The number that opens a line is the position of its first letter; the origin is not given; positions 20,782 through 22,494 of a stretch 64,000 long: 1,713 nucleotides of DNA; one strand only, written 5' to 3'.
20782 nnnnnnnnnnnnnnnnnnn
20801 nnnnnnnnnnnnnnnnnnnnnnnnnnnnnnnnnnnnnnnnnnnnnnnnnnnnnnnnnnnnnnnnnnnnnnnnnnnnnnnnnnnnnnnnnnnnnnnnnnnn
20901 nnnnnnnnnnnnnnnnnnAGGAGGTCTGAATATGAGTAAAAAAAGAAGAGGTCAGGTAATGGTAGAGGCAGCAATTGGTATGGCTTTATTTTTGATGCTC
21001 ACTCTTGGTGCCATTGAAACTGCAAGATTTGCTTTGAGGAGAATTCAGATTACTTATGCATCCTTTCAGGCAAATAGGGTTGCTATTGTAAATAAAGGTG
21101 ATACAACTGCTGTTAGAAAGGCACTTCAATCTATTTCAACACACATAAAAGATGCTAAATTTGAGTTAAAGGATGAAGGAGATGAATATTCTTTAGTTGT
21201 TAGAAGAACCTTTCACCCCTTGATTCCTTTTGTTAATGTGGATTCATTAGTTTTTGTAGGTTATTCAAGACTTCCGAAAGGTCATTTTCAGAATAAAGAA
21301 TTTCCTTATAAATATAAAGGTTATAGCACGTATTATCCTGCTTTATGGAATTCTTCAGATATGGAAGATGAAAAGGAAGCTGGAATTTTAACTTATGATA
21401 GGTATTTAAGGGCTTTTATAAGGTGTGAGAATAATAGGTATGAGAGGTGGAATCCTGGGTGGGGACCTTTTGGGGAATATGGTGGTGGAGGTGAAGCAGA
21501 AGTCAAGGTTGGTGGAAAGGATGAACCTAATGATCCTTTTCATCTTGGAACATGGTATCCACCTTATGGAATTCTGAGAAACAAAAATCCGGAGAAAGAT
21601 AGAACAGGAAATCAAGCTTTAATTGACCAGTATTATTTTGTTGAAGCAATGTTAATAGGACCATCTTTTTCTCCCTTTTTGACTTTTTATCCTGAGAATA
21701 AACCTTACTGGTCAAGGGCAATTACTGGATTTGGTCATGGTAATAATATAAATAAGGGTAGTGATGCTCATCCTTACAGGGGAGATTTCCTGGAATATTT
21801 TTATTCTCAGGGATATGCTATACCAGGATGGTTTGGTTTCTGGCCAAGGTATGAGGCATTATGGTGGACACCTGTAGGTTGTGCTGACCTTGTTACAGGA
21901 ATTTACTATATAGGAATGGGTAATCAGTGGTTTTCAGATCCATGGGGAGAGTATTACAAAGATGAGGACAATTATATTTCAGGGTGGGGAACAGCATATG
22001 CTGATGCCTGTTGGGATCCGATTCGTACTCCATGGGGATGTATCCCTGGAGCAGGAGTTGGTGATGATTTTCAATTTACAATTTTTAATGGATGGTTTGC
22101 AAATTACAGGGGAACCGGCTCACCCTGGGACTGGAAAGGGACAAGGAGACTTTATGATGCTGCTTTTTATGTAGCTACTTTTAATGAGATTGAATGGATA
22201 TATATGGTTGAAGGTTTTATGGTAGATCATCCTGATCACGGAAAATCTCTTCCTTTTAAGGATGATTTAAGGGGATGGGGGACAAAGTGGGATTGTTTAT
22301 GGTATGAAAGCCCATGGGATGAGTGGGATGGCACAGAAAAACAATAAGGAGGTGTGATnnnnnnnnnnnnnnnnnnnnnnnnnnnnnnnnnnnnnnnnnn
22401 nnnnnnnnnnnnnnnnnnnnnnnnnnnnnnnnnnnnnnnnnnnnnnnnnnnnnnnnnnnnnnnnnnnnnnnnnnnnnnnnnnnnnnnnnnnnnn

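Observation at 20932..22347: Trp-rich C-terminal domain on a TadE-like pseudopilin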

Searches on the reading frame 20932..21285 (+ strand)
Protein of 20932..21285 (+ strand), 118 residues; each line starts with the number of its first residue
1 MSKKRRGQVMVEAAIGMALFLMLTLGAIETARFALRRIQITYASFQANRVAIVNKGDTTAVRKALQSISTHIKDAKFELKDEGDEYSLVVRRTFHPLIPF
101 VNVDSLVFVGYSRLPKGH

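Call 40: find_homologous_proteins(query=window:20932-21285:+, max_evalue=0.001)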
Query window:20932-21285:+ (118 aa): 1 proteins with E <= 0.001 among 5 candidates.
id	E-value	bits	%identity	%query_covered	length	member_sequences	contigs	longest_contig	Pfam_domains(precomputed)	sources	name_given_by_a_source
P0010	1.3e-37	146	100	64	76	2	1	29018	PF07811.18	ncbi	ncbi:MAG: TadE family protein, partial [candidate division WOR-3 bacterium]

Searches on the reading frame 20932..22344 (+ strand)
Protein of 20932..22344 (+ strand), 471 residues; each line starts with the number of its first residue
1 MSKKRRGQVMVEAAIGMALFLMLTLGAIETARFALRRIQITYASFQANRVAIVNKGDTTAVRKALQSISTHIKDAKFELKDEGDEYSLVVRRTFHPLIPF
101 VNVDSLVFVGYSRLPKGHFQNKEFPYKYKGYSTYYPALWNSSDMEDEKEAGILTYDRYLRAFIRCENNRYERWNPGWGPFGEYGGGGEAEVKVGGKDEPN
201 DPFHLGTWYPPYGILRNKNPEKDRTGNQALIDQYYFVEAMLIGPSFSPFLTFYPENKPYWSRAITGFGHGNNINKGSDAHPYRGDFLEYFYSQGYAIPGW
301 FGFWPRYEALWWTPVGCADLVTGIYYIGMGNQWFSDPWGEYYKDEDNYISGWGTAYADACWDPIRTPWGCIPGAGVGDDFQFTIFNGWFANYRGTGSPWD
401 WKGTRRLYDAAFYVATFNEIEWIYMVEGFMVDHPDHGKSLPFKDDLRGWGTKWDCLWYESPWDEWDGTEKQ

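Call 6: search_protein_families(library=pfam, proteins=[window:20932-22344:+], max_evalue=0.1)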
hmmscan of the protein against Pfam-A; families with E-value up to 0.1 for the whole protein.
window:20932-22344:+ (471 aa): 1 family
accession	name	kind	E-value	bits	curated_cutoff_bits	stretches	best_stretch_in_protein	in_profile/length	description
PF07811.17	TadE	-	6.2e-07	29.9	22.9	1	7-47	1-41/43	TadE-like protein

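Call 8: find_homologous_proteins(query=window:20932-22344:+, max_evalue=0.001)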
Query window:20932-22344:+ (471 aa): 9 proteins with E <= 0.001 among 2652 candidates.
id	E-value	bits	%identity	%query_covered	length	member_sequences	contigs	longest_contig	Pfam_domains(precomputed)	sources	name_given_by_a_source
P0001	0.0e+0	1077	93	100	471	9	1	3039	PF07811.18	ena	-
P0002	3.5e-232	790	71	100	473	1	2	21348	PF07811.18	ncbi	-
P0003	4.3e-229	780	71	99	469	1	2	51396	PF07811.18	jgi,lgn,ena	-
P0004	2.7e-210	718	66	100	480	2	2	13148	PF07811.18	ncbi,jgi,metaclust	metaclust:\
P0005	6.9e-204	697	65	100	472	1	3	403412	PF07811.18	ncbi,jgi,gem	jgi:hypothetical protein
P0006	1.3e-185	636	61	100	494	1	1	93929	PF07811.18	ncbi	-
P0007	9.8e-88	313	44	95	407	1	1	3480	PF07811.18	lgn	-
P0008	1.8e-87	312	42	96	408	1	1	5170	PF07811.18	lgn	-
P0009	1.5e-74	270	39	97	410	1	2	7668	PF07811.18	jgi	jgi:hypothetical protein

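Call 9: search_solved_structures(query=window:20932-22344:+, max_evalue=10)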
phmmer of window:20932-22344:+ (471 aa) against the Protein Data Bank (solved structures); distinct sequences matched with E-value up to 10: 1.
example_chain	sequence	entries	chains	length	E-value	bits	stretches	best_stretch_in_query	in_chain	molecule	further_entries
6rfl_F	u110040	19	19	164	0.36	12.7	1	60-119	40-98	DNA-directed RNA polymerase 19 kDa subunit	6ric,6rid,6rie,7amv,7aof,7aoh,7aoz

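Call 11: find_related_loci(query=A1, collection=genome_contigs, flank=10000)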
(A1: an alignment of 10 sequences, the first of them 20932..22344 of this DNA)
Query A1 (471 aa) in genome_contigs; peptide patterns used: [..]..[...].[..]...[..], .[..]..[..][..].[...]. (x = any residue, [..] = any of these).
74 stretches matched a pattern; 3 encode a relative of the query (tblastn E <= 1e-3); 3 distinct loci.
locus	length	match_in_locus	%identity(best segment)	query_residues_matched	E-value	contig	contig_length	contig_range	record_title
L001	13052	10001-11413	94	1-471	0e+0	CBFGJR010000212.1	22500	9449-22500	MAG: candidate division WOR-3 bacterium isolate QZM1.Bin.7.optimized.1 genome assembly, contig: NODE_4_length_22500_cov_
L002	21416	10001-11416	85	1-471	0e+0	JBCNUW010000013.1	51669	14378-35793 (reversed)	MAG: Candidatus Hydrothermales bacterium isolate DT_Bin_18 contig13, whole genome shotgun sequence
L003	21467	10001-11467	62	1-467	0e+0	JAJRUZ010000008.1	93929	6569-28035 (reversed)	MAG: candidate division WOR-3 bacterium isolate Dive96_bin10.253 k141_668106, whole genome shotgun sequence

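Call 19: search_protein_families(library=ncbifam, proteins=[window:20932-22344:+], max_evalue=0.1)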
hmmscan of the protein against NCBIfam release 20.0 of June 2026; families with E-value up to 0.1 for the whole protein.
window:20932-22344:+ (471 aa): 1 family
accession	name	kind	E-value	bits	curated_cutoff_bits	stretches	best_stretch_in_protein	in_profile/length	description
NF041390.1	TadE_Rv3655c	subfamily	0.0013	19.2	40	1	11-104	1-92/101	TadE family type IV pilus minor pilin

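Call 23: predict_structure(alignment_id=A1)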
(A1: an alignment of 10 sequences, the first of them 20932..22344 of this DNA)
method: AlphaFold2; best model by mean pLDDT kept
length: 471 residues; sequences in the alignment: 10
mean_pLDDT: 36.8   pTM: 0.33
mean pLDDT of the five models: 36.8, 35.9, 34.6, 34.0, 32.7
residues with pLDDT >= 90: 0; 70-90: 7; 50-70: 80; < 50: 384
segments of 3 or more residues with pLDDT < 50: 48-54, 101-113, 117-471
pLDDT, mean of each block of 10 residues (from residue 1): 62 59 54 51 50 52 55 67 61 61 46 48 31 28 33 36 37 35 30 25 26 30 35 37 31 30 27 27 27 25 25 27 34 32 36 31 31 30 30 32 31 32 28 32 27 26 28 23
secondary structure, 60 per line:
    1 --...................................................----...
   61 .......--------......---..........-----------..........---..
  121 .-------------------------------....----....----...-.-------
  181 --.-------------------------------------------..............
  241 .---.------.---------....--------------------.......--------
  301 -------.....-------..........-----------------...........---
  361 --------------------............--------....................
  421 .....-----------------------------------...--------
elements in order: H3-53 H58-67 E76-81 E85-94 E106-115 E153-156 E161-164 H227-241 H262-265 H286-292 H308-312 E320-329 E347-357 E381-392 H401-425

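Call 41: find_encoding_contigs(protein=P0009, flank=8000, max_places=3)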
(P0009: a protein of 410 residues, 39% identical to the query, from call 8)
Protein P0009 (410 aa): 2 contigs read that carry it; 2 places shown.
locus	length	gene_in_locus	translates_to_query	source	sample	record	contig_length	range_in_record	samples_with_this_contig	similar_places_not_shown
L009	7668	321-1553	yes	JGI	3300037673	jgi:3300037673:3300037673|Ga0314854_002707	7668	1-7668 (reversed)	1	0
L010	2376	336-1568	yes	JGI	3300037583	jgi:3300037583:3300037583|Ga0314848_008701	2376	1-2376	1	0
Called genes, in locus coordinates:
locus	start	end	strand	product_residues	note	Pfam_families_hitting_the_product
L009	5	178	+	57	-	-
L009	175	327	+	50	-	PF04964:Flp_Fap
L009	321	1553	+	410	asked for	PF07811:TadE (weak)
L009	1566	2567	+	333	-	PF13400:Tad (weak)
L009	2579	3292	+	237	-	PF07811:TadE (weak)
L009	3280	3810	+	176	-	-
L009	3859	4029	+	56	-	PF04964:Flp_Fap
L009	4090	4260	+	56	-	PF04964:Flp_Fap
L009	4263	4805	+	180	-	PF01478:Peptidase_A24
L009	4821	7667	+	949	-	?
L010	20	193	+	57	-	-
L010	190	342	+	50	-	PF04964:Flp_Fap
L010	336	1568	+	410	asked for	PF07811:TadE (weak)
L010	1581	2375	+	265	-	?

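Call 48: fold_search(model_id=the predicted structure, library=pdb)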
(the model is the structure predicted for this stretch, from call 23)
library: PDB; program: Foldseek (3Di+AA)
matches with E <= 10: 368; with E <= 0.001: 0
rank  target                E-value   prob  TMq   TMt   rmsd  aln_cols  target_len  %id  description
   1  3nat_A                3.3e-01  0.60  0.09  0.24   4.8        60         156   15  Crystal Structure of Conserved Protein of Unknown Function EF_1977 from Enterococcus faecalis (released 2010-07-28)
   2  6cfw_K                3.7e-01  0.35  0.08  0.19   5.3        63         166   14  cryoEM structure of a respiratory membrane-bound hydrogenase (released 2018-05-23)
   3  6lvv_B                5.2e-01  0.08  0.09  0.21   9.0       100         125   15  N, N-dimethylformamidase (released 2020-08-12)
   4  9l12_E                7.0e-01  0.08  0.07  0.04   9.4        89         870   15  Crystal structure of Cas12h ternary complex (released 2025-06-11)
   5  7ui9_f                7.8e-01  0.14  0.08  0.20  10.6        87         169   10  Core Mediator-PICearly (Copy A) (released 2023-02-15)
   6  4khb_C                7.8e-01  0.13  0.06  0.21   6.6        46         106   30  Structure of the Spt16D Pob3N heterodimer (released 2013-05-29)
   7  5hex_B                7.8e-01  0.11  0.07  0.04  20.5       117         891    5  Crystal Structure of Human Hexokinase 2 with cmpd 30, a 2-amino-6-benzenesulfonamide glucosamine (released 2016-03-30)
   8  8y9n_A                8.3e-01  0.10  0.06  0.04  10.2        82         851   12  Cas12h1-crRNA-dsDNA ternary complex (released 2025-02-12)
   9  5cm8_A                9.9e-01  0.20  0.07  0.08   3.1        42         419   19  Structural Basis for the Selectivity of Guanine Nucleotide Exchange Factors for the small G-protein Ral (released 2016-01-13)
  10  6dv5_L                9.9e-01  0.06  0.06  0.15  13.9        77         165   14  Oligomeric complex of a Hsp27 24-mer at 3.6 A resolution (released 2019-06-26)
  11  2wj5                  1.0e+00  0.41  0.08  0.36   2.6        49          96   14  Rat alpha crystallin domain (released 2009-08-11)
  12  4jus_G                1.1e+00  0.38  0.08  0.37   3.0        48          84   12  Crystal structure of a fragment of Human HSPB6 (released 2014-02-05)
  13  9dcz_D                1.2e+00  0.21  0.09  0.27   5.9        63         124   14  Designed allosteric facilitated dissociation switch AS1 in complex state TH with methylated lysines, crystal #1 (released 2025-08-20)
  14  9n81_C                1.2e+00  0.15  0.08  0.15   4.8        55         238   16  A gap-filling complex with Pol mu engaged in the NHEJ Pathway (released 2025-04-23)
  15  4jut_F                1.3e+00  0.09  0.07  0.26   3.8        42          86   24  Crystal structure of a mutant fragment of Human HSPB6 (released 2014-02-05)
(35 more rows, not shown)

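Call 59: list_cluster_members(proteins=[window:20932-22344:+, P0002, P0005, P0006])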
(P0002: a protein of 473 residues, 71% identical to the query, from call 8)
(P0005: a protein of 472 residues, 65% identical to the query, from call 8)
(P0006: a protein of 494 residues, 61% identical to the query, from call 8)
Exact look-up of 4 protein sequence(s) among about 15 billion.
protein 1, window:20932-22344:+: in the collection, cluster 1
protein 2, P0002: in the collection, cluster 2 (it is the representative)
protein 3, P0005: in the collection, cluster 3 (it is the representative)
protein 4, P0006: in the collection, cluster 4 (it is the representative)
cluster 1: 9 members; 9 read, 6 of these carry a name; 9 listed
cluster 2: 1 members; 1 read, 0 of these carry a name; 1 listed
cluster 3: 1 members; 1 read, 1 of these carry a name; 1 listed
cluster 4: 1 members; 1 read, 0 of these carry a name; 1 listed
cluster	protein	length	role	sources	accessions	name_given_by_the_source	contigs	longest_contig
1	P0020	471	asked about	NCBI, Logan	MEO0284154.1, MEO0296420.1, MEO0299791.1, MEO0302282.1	MAG: TadE family protein [candidate division WOR-3 bacterium]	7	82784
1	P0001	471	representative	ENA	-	-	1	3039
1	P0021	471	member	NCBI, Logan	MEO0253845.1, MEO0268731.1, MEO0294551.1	MAG: TadE family protein [candidate division WOR-3 bacterium]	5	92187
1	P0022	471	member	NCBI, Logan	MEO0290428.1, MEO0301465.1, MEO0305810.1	MAG: TadE family protein [candidate division WOR-3 bacterium]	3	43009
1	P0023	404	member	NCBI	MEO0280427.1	MAG: TadE family protein, partial [candidate division WOR-3 bacterium]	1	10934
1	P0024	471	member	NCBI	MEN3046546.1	MAG: TadE family protein [Candidatus Hydrothermales bacterium]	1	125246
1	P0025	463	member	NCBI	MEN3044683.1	MAG: TadE family protein [Candidatus Hydrothermales bacterium]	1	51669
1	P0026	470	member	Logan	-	-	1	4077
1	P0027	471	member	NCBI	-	-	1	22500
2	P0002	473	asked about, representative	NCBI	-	-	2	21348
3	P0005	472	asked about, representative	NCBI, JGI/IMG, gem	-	hypothetical protein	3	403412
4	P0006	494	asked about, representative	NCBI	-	-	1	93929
